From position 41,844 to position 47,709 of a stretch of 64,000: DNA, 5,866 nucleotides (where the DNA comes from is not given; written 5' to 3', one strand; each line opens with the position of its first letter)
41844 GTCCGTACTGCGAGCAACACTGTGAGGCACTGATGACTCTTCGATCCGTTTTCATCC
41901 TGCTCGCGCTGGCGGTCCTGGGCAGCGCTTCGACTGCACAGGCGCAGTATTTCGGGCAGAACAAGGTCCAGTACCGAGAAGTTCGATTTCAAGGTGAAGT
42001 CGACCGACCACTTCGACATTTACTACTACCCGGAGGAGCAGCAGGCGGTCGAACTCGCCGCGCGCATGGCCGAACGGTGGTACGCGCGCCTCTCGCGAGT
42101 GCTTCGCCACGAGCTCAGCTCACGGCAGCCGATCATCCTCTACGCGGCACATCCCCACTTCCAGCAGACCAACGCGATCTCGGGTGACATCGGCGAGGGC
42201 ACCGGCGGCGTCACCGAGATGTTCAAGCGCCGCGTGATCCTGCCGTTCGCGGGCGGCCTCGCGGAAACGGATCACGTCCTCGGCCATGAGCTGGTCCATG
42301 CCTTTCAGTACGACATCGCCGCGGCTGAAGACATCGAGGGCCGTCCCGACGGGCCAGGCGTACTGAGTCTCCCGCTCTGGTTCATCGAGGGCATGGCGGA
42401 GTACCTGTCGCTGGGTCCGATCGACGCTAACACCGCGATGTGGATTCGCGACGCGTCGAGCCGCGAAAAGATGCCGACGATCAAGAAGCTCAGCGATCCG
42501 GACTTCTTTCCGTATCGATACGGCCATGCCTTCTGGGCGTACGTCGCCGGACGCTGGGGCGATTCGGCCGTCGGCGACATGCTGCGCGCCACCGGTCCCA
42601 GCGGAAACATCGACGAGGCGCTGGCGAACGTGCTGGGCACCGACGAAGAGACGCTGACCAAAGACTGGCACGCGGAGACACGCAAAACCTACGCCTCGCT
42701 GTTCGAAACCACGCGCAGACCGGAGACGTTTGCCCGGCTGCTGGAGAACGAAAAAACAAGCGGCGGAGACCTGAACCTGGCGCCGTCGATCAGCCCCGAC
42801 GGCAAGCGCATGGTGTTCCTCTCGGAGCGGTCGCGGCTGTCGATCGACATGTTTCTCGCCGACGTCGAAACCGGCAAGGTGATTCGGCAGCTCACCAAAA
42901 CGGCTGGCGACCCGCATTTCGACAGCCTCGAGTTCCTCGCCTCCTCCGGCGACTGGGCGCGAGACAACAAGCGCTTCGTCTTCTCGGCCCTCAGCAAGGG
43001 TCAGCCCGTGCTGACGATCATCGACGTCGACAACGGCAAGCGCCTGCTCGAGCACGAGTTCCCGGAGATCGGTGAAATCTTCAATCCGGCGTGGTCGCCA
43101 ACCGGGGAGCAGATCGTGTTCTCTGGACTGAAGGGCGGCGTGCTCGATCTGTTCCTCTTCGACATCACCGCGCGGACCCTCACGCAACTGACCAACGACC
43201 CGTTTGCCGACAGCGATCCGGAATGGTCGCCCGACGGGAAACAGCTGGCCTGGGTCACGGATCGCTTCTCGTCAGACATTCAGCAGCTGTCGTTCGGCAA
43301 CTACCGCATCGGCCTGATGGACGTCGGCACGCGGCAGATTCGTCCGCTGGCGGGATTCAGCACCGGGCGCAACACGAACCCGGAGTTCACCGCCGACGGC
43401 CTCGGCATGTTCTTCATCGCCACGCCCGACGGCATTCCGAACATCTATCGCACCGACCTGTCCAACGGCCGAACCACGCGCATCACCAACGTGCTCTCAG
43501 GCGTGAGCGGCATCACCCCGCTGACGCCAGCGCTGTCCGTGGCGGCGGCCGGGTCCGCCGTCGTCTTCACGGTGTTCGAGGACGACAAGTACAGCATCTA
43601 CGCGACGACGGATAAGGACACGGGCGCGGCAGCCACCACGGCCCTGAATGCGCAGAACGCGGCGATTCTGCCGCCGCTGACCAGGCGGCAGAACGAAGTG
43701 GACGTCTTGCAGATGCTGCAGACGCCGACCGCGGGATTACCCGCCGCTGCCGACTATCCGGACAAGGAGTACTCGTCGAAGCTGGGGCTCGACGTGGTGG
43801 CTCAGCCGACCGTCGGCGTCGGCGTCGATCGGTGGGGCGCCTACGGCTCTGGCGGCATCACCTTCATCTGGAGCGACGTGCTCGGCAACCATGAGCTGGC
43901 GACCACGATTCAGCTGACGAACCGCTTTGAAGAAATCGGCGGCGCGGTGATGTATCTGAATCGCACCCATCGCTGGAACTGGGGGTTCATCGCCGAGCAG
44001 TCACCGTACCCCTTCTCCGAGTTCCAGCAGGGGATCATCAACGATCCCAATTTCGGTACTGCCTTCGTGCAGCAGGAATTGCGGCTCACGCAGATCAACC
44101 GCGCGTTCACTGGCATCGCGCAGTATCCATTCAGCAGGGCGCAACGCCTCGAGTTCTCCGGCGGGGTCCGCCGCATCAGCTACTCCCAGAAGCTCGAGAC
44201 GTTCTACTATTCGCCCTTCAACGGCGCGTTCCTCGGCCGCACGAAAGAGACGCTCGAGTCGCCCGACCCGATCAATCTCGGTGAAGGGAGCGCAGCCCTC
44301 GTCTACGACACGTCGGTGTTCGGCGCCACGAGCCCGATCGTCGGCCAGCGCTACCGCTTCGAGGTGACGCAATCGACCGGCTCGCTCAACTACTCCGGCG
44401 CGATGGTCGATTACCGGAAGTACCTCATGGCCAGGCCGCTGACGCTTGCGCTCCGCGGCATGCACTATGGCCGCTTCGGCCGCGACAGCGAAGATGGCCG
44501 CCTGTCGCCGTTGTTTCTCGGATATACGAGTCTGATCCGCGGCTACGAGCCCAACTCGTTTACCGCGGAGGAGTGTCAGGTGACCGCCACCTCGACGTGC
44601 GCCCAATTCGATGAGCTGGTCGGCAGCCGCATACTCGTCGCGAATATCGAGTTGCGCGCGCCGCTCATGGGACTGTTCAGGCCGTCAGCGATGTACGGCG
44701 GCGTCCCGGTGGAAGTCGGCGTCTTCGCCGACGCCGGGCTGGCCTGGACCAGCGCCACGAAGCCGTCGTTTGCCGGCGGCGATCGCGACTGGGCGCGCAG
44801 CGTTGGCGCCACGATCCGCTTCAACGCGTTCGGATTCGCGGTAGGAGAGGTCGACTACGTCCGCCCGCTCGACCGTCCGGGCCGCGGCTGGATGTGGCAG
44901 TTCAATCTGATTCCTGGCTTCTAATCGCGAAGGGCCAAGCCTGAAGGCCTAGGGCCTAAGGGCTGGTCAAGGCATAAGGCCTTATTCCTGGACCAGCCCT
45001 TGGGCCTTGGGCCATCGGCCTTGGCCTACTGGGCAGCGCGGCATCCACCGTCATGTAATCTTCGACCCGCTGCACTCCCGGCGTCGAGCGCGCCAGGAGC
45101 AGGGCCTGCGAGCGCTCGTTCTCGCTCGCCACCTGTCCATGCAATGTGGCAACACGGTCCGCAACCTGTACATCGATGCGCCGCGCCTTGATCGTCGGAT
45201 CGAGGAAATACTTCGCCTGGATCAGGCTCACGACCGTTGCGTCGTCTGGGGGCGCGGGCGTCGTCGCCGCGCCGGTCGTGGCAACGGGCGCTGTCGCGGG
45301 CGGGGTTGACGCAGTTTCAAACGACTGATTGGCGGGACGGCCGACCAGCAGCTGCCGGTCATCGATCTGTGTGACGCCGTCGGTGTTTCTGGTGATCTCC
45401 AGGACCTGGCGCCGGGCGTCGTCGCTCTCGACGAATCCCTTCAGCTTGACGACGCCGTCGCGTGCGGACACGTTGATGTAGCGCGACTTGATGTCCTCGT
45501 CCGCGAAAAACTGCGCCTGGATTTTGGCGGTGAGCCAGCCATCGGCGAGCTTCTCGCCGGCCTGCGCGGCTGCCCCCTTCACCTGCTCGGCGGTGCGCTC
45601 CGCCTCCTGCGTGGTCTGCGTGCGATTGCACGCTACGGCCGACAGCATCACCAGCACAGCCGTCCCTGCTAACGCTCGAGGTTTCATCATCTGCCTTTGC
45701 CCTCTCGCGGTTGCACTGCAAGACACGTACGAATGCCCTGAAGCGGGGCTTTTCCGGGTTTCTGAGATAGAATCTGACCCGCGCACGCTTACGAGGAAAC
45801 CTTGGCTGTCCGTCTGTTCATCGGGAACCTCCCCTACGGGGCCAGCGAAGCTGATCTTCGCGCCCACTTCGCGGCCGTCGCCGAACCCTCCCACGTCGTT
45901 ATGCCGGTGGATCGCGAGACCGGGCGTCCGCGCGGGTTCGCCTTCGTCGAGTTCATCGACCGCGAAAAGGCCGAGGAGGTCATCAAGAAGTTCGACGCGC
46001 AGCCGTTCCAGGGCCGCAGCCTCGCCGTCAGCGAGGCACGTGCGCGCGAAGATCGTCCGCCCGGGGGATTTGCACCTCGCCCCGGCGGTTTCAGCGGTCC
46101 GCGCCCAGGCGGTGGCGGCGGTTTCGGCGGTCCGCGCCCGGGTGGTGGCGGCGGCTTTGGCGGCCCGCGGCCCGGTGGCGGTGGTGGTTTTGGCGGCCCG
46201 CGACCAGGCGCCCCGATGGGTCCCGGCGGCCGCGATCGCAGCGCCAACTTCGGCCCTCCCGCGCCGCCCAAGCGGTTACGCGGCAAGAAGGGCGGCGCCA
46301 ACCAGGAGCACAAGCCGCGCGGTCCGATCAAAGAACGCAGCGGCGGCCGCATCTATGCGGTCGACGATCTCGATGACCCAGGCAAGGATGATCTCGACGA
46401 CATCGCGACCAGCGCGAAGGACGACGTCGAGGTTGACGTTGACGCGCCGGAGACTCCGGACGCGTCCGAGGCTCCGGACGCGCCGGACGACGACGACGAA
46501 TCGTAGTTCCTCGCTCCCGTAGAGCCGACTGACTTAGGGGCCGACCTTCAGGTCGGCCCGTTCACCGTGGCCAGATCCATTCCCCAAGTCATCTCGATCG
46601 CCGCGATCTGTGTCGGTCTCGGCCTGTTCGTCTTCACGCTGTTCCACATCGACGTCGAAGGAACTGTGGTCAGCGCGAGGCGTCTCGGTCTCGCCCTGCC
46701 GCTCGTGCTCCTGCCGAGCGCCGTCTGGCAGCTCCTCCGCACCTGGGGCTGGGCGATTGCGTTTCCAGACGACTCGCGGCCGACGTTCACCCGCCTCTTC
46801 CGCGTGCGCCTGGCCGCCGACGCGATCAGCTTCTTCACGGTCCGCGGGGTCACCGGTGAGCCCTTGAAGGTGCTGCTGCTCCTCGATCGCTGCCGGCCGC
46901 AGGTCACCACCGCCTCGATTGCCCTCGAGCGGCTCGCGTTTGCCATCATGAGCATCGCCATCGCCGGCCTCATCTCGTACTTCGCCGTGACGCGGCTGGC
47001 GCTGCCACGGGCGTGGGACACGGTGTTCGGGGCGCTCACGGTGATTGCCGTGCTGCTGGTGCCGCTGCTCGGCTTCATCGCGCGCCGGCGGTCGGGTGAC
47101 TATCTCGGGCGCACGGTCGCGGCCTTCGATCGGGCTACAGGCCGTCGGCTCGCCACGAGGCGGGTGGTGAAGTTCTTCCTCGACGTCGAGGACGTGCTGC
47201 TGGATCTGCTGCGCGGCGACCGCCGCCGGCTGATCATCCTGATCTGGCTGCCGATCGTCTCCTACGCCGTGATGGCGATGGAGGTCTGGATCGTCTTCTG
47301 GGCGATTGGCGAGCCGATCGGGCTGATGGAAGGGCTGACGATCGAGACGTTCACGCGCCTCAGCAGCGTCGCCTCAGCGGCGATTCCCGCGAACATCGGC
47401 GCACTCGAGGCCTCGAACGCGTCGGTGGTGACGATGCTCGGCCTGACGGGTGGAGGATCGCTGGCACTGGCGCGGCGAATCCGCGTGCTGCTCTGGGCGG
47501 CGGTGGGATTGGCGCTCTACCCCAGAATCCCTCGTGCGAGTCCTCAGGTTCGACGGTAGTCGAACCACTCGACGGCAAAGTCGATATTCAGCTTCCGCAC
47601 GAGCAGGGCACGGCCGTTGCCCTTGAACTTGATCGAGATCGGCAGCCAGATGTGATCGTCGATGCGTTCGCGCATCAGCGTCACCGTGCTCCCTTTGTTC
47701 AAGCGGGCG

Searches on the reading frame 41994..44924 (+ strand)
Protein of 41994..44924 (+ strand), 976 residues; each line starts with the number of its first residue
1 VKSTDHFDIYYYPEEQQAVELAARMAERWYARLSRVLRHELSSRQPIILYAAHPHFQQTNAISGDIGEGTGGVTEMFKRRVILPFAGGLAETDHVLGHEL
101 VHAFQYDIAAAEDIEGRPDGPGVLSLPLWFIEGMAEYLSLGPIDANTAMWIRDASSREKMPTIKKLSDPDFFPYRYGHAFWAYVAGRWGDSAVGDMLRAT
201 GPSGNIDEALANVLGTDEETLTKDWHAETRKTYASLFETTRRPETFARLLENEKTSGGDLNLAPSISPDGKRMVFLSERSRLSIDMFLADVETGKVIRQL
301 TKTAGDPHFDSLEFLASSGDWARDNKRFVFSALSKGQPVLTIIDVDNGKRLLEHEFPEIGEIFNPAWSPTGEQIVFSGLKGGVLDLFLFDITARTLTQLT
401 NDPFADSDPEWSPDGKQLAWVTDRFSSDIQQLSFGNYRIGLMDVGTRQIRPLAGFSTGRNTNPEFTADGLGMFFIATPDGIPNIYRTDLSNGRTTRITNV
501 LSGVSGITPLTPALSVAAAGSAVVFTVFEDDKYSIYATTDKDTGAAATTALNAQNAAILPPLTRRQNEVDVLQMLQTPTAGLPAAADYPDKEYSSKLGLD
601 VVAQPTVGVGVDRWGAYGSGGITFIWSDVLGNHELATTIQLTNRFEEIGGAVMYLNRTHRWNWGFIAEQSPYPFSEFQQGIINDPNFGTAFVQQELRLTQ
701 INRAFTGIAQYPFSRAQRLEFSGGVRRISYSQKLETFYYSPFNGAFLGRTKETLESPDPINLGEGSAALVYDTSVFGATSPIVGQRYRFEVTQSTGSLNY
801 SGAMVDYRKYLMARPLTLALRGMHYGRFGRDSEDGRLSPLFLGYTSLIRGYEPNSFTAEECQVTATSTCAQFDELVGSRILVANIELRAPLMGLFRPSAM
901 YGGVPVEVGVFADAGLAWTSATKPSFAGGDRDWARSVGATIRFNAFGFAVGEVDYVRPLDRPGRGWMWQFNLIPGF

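Call 79: search_protein_families(library=pfam, proteins=[window:41994-44924:+], max_evalue=0.00001)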
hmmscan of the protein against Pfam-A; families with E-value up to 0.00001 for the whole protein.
window:41994-44924:+ (976 aa): 1 family
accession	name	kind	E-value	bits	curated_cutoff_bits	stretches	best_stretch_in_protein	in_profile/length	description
PF07676.18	PD40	-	2.2e-18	66.1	20.9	0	396-424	1-29/38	WD40-like Beta Propeller Repeat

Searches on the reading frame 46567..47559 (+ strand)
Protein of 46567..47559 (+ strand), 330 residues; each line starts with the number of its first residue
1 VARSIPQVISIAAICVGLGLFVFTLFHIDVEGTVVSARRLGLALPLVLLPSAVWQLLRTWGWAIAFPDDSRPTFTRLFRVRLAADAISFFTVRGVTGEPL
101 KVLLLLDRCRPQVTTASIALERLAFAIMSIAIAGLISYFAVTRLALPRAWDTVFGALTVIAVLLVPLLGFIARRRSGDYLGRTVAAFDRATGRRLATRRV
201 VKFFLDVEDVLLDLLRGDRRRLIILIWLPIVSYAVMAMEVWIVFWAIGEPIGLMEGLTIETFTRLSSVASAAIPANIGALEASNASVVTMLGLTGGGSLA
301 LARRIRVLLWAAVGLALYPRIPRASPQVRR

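Call 79: search_protein_families(library=pfam, proteins=[window:46567-47559:+], max_evalue=0.00001)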
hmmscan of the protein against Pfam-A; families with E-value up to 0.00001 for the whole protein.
window:46567-47559:+ (330 aa): 1 family
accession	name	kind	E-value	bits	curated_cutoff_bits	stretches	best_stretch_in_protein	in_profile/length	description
PF03706.18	LPG_synthase_TM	-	1.8e-14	54.3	33.4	1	11-312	2-297/302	Lysylphosphatidylglycerol synthase TM region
